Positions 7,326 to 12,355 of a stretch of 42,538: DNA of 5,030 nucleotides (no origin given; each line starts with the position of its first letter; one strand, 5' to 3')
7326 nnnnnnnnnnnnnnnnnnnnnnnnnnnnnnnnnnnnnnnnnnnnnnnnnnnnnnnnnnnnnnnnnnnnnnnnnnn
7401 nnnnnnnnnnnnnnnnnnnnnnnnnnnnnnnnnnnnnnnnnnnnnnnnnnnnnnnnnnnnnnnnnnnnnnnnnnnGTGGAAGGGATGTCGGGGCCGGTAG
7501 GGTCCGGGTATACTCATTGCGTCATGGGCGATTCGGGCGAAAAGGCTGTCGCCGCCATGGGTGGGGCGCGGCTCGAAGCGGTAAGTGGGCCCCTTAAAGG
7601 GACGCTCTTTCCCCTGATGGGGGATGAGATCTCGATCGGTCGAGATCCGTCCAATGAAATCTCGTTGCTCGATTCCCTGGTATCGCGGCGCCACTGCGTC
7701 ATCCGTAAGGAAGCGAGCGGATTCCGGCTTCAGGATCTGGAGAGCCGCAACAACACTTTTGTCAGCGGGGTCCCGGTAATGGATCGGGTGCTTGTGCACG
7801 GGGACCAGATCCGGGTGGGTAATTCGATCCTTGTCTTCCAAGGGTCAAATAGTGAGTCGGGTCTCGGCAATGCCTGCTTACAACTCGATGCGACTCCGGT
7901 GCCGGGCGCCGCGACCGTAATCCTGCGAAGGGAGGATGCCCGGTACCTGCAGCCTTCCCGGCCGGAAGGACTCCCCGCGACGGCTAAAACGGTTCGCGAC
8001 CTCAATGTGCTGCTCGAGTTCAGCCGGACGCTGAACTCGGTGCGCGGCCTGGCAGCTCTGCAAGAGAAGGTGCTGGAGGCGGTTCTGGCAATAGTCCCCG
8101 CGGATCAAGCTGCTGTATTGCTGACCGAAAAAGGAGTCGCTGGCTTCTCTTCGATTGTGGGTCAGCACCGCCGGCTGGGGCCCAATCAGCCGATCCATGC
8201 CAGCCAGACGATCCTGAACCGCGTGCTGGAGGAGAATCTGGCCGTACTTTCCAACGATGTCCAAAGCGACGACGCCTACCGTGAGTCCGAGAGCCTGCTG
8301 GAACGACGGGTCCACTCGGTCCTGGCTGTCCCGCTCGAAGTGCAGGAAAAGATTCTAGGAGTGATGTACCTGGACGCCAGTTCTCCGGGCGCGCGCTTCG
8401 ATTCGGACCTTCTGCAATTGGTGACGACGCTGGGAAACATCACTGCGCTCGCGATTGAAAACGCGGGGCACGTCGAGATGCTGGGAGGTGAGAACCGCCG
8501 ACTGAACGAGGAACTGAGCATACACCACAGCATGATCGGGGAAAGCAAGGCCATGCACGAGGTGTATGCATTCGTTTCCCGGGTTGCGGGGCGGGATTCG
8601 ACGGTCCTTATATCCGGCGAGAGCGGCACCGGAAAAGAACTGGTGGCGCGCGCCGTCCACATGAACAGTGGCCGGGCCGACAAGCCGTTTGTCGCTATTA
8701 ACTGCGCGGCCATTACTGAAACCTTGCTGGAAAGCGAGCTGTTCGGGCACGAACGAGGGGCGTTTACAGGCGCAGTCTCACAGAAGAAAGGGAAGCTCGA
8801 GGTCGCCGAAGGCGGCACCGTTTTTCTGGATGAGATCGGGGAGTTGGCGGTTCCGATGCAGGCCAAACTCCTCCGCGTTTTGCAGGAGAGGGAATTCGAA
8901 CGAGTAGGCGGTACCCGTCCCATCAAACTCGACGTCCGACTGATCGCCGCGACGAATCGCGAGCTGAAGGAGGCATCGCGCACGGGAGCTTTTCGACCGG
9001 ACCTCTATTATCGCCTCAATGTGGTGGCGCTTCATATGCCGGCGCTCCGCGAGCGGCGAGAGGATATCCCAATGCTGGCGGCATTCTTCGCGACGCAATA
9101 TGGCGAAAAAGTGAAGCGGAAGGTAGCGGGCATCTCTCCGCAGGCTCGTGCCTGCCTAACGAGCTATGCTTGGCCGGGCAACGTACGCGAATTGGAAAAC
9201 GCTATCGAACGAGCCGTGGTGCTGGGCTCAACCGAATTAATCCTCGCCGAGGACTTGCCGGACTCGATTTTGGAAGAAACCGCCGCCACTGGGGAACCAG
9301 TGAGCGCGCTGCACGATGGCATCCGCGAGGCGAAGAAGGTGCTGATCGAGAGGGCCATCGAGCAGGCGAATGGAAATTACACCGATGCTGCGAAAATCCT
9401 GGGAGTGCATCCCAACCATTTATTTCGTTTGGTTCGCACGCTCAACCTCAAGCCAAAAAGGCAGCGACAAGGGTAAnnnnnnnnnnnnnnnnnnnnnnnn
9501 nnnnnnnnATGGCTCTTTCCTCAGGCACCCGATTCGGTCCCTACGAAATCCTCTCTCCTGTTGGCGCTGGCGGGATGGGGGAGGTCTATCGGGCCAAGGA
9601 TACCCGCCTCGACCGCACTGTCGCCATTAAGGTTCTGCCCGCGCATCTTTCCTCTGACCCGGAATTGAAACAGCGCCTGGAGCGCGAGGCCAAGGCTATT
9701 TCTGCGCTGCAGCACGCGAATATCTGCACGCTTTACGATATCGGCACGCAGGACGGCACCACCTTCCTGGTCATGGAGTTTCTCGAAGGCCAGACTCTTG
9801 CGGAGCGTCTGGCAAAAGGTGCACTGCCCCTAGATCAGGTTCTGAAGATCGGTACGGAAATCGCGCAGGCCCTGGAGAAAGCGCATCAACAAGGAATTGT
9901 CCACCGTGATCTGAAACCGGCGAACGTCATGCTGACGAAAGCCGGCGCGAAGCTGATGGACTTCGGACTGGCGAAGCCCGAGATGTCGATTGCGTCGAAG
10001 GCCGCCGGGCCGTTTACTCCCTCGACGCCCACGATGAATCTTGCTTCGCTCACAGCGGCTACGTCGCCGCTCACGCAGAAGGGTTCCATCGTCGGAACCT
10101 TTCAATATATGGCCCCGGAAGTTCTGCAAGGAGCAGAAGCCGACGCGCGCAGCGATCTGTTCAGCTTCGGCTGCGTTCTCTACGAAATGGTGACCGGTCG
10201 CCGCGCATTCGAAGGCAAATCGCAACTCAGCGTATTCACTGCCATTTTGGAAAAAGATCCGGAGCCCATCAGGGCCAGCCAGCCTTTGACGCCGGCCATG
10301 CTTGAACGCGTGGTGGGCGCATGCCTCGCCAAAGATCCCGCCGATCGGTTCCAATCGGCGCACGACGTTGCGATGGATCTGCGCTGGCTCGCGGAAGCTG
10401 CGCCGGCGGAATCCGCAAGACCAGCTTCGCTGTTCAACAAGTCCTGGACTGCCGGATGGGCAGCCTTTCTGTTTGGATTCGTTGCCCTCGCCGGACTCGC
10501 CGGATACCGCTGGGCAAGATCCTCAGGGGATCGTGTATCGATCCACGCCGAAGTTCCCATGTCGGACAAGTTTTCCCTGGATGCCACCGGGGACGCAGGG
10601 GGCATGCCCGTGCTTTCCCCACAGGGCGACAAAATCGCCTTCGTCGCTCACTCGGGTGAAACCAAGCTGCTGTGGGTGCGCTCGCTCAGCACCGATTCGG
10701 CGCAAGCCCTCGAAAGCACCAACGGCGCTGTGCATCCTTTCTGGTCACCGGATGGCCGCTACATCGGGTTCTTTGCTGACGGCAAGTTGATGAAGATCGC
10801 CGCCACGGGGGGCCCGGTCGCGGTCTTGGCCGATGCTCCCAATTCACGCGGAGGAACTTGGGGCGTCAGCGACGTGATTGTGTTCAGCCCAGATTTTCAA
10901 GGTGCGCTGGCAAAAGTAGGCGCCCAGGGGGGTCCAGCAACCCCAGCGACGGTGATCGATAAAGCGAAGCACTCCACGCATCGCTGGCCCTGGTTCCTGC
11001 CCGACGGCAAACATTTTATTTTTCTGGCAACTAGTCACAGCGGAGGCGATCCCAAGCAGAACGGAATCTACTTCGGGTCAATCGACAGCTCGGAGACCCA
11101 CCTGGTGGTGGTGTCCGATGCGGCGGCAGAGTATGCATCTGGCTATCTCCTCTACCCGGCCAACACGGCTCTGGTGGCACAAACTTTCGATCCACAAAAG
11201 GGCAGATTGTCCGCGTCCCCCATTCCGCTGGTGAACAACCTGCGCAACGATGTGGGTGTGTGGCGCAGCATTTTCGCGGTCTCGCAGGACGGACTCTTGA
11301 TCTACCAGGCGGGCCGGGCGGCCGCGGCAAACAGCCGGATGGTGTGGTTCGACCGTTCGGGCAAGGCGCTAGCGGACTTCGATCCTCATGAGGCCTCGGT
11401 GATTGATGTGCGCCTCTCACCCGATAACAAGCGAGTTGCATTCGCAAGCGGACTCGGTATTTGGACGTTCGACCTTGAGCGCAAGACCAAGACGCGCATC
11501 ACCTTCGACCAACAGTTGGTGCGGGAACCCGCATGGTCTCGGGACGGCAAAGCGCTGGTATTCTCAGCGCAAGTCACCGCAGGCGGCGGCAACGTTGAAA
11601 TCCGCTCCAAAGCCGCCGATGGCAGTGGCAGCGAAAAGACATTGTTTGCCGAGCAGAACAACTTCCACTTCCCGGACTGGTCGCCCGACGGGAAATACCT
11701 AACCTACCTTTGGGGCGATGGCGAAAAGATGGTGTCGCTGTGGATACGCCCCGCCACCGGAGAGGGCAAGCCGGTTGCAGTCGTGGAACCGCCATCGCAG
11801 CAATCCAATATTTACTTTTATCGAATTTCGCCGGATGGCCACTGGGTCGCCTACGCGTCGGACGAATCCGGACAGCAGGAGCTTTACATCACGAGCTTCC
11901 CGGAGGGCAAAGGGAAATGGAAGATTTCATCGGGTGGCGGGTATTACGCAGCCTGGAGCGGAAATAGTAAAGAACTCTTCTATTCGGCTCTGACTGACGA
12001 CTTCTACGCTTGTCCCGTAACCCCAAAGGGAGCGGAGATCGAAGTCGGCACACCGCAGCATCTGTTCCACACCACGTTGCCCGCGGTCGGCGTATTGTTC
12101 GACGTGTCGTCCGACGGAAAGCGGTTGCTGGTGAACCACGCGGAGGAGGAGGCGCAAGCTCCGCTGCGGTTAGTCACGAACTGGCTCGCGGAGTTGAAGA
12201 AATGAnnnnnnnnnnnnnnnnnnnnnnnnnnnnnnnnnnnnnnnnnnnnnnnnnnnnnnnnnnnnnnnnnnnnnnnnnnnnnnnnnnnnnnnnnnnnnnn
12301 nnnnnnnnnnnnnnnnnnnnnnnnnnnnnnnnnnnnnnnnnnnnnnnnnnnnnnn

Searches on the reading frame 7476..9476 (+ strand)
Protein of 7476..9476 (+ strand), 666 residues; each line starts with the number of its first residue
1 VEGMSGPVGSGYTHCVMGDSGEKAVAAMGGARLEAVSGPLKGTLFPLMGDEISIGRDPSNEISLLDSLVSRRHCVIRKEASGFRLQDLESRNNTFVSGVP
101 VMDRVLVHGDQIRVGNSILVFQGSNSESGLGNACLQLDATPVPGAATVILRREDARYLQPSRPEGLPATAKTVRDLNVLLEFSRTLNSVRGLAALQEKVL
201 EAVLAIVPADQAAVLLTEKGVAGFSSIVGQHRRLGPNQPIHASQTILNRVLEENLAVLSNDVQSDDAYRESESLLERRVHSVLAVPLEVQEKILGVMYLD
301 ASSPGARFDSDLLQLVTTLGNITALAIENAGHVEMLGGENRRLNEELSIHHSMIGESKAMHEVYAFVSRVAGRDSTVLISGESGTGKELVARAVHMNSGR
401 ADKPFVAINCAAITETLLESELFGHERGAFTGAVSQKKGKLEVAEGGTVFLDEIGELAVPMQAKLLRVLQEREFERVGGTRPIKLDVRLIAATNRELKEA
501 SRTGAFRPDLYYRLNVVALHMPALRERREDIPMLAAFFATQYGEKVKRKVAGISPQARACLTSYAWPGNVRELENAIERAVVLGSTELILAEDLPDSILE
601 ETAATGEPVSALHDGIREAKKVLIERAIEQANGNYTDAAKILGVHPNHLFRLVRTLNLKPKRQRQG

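Call 8: search_protein_families(library=pfam, proteins=[window:7476-9476:+], max_evalue=0.01)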
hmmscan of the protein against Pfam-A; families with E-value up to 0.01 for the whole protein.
window:7476-9476:+ (666 aa): 14 families
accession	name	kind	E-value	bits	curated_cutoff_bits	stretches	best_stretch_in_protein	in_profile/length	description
PF00158.32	Sigma54_activat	-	3e-72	242.2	20.2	1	353-519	1-167/168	Sigma-54 interaction domain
PF25601.1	AAA_lid_14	-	1.7e-27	95.5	27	1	525-606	1-82/87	AAA+ ATPase lid domain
PF14532.12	Sigma54_activ_2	-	1.7e-19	70.9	25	1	354-524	1-138/138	Sigma-54 interaction domain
PF00498.31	FHA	-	8.8e-17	61.7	20.7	1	52-115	1-67/67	FHA domain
PF16697.10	Yop-YscD_cpl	-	3.7e-16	59.6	33.2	1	36-122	3-91/94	Inner membrane component of T3SS, cytoplasmic domain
PF13185.12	GAF_2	-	4.4e-13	50.1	28.6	1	192-328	4-136/136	GAF domain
PF01590.32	GAF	-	3.6e-11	44.2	22.4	1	194-327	4-133/133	GAF domain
PF13492.12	GAF_3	-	4.6e-09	37.2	27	1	196-329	6-129/129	GAF domain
PF07728.20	AAA_5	-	1.9e-07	31.6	22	1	377-497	2-125/139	AAA domain (dynein-related subfamily)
PF00004.35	AAA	-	2.5e-06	28.4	21.2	1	377-495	1-110/131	ATPase family associated with various cellular activities (AAA)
PF02954.25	HTH_8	-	9.6e-06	25.7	22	1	618-649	4-35/42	Bacterial regulatory protein, Fis family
PF07724.20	AAA_2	-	8.9e-05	23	27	1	375-502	4-132/166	AAA domain (Cdc48 subfamily)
PF06068.19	TIP49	-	0.0016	18.1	23.8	1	330-414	5-89/347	TIP49 P-loop domain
PF20030.5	bpMoxR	-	0.0032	17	27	1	377-507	34-157/205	MoxR domain in the MoxR-vWA-beta-propeller ternary systems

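Call 22: search_protein_families(library=ncbifam, proteins=[window:7476-9476:+], max_evalue=1)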
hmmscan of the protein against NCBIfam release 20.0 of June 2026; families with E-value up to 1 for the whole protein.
window:7476-9476:+ (666 aa): 43 families (the best 25 are shown)
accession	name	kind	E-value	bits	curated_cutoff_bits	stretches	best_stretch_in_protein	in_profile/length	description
TIGR01817.1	nifA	equivalog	2e-122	409.7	528.85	1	176-593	4-437/534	nif-specific transcriptional activator NifA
NF003451.0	PRK05022.1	equivalog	2.1e-112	376.4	476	1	259-659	90-511/512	nitric oxide reductase transcriptional regulator NorR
NF008469.0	PRK11361.1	equivalog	3.8e-111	372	714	1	325-649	114-447/461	acetoacetate metabolism transcriptional regulator AtoC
TIGR02915.1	PEP_resp_reg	equivalog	6.6e-108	361.4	502.6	1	321-658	107-444/445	PEP-CTERM-box response regulator transcription factor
NF041552.1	TF_PrdR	equivalog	2.3e-106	356.4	795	1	329-649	247-569/577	sigma-54 dependent transcriptional regulator PrdR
TIGR01818.1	ntrC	equivalog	1.2e-103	347.5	558.6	2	346-602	129-385/463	nitrogen regulation protein NR(I)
NF007689.0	PRK10365.1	equivalog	2e-100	336.7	760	1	350-648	138-434/441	sigma-54-dependent response regulator transcription factor ZraR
NF050807.1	TransRegFlbDCaul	equivalog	1.1e-99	334.4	750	1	351-645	118-427/454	sigma-54-dependent transcriptional regulator FlbD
NF038308.1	RNA_repair_RtcR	equivalog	5.2e-97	325.9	650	1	347-613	175-451/530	RNA repair transcriptional activator RtcR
NF011958.0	PRK15429.1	equivalog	8.3e-95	318.8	830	1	242-649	257-677/692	formate hydrogenlyase transcriptional activator FlhA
TIGR02329.1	propionate_PrpR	equivalog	1.6e-90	304.2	499.2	1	350-653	211-524/526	propionate catabolism operon regulatory protein PrpR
TIGR02974.1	phageshock_pspF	equivalog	1.7e-87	293.7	443.55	1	353-583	1-232/336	phage shock protein operon transcriptional activator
NF041906.1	V4R_TF_MobR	exception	3.9e-87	293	999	1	352-646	233-534/544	phenol degradation transcriptional regulator MobR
NF011695.0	PRK15115.1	equivalog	6.4e-87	292.1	763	1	351-658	135-438/445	two-component system response regulator GlrR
NF011953.0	PRK15424.1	equivalog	6.7e-86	289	703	1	346-655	214-533/538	propionate catabolism operon regulatory protein PrpR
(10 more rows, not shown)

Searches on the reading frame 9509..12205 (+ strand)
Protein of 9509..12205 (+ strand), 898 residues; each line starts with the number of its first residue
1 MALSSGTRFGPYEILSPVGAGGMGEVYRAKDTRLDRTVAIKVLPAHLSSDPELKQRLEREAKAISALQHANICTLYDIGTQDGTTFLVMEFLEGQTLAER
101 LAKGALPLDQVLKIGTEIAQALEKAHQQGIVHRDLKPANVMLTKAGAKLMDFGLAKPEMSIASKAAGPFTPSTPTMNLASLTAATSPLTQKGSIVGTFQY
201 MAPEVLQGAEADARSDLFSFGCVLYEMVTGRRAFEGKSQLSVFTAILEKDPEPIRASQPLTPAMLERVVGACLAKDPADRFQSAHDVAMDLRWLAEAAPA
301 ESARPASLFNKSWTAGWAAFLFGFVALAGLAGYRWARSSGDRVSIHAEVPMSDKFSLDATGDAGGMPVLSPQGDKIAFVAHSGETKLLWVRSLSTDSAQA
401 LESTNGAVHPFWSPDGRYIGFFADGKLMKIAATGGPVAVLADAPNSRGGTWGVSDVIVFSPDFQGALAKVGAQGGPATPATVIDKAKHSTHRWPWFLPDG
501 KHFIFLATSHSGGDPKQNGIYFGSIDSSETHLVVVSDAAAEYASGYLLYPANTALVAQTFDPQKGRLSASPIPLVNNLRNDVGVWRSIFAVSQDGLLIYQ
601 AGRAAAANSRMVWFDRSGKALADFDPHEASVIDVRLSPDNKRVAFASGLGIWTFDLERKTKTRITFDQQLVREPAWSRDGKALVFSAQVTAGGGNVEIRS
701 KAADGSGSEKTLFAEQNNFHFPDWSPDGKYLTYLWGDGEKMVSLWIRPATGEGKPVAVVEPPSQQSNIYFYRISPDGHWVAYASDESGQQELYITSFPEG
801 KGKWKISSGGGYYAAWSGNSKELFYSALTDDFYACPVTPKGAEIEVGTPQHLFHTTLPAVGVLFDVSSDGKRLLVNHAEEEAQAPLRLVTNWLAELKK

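Call 8: search_protein_families(library=pfam, proteins=[window:9509-12205:+], max_evalue=0.01)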
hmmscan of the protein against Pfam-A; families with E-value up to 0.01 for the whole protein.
window:9509-12205:+ (898 aa): 15 families
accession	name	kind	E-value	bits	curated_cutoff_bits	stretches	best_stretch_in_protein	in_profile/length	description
PF00069.31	Pkinase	-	8.1e-50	170.1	31.7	1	12-283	1-254/263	Protein kinase domain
PF07714.23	PK_Tyr_Ser-Thr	-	2.5e-35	122.5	23.1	2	15-157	4-151/258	Protein tyrosine and serine/threonine kinase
PF07676.18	PD40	-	2.9e-23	81.7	20.9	1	712-735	4-27/38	WD40-like Beta Propeller Repeat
PF25174.1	Beta-prop_THOC3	-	3.2e-10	39.9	305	1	612-806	73-251/272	THOC3 beta-propeller domain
PF00930.27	DPPIV_N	-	2.5e-08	33.5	22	0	612-668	26-82/354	Dipeptidyl peptidase IV (DPP IV) N-terminal region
PF01636.29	APH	-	8.8e-08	32.6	23.2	1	48-127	28-109/239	Phosphotransferase enzyme family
PF03109.22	ABC1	-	9.5e-08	31.9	22.9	1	83-156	141-215/244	ABC1 atypical kinase-like domain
PF10647.15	Gmad1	-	1.1e-05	25.8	20.5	0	669-781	23-128/251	Lipoprotein LpqB beta-propeller domain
PF02897.21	Peptidase_S9_N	-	0.00012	21.4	24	1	771-879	129-249/414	Prolyl oligopeptidase, N-terminal beta-propeller domain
PF17667.7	Pkinase_fungal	-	0.00019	20.7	24.1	1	124-225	301-384/387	Fungal protein kinase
PF06293.20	Kdo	-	0.00078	19.4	21.3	1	55-152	56-166/207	Lipopolysaccharide kinase (Kdo/WaaP) family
PF00400.38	WD40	-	0.00085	20.2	27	0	619-644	2-27/39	WD domain, G-beta repeat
PF01163.29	RIO1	-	0.00087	19.4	22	1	46-153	44-149/187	RIO domain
PF24805.1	EIF3I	-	0.002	17.8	200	1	592-732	19-162/324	EIF3I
PF23414.1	Beta-prop_EML_2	-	0.0085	15.9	90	0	607-686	60-142/266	Echinoderm microtubule-associated protein second beta-propeller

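Call 22: search_protein_families(library=ncbifam, proteins=[window:9509-12205:+], max_evalue=1)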
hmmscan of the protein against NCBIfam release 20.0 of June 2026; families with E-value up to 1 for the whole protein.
window:9509-12205:+ (898 aa): 29 families (the best 25 are shown)
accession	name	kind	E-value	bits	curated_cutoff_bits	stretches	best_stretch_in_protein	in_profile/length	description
NF033483.0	PknB_PASTA_kin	equivalog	1.5e-90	304.8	450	2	12-156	9-155/563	Stk1 family PASTA domain-containing Ser/Thr kinase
NF052427.1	StpK7MSMEG_1200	equivalog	3.3e-62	210.8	900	2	6-158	3-158/601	serine/threonine protein kinase StpK7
NF047741.1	antiphage_MADS6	equivalog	1.4e-46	159.2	460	2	118-305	308-471/612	methylation-associated defense system protein kinase MAD6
NF009651.0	PRK13184.1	equivalog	9.4e-45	152.9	839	1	10-292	2-288/932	serine/threonine-protein kinase PknD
TIGR03903.1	TOMM_kin_cyc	equivalog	1.5e-40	139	705.75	1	36-293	4-246/1267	TOMM system kinase/cyclase fusion protein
NF038150.1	lanthi_synth_IV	equivalog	3.4e-29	101.8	650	2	22-160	201-350/851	class IV lanthionine synthetase LanL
NF053615.1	SerThrKinAfsKStmc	equivalog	2.6e-27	95.8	1300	2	7-156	10-159/809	protein serine/threonine kinase AfsK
NF033442.0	BREX_PglW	equivalog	5.2e-25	87.4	990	2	13-156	515-661/1391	BREX system serine/threonine kinase PglW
TIGR02800.1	propeller_TolB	equivalog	3.2e-23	82.3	343.15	3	631-795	237-395/418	Tol-Pal system beta propeller repeat protein TolB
NF038151.1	lanthi_synth_III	equivalog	8e-16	57.6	575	1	11-158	221-386/833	class III lanthionine synthetase LanKC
TIGR03724.2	arch_bud32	equivalog_domain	2.7e-14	53.1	125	1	54-165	37-141/193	KEOPS complex kinase/ATPase Bud32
NF011464.0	PRK14879.1-7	equivalog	5.8e-14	52.4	246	1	54-162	50-156/221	Kae1-associated kinase Bud32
NF011463.0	PRK14879.1-4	equivalog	8.5e-13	48.2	188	1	54-157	62-162/237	Kae1-associated kinase Bud32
NF002183.0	PRK01029.1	equivalog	2.7e-12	46.5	405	3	364-422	283-344/429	Tol-Pal system protein TolB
NF007174.0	PRK09605.1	equivalog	1.3e-11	43.7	447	1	54-165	380-483/535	bifunctional N(6)-L-threonylcarbamoyladenine synthase/serine/threonine protein kinase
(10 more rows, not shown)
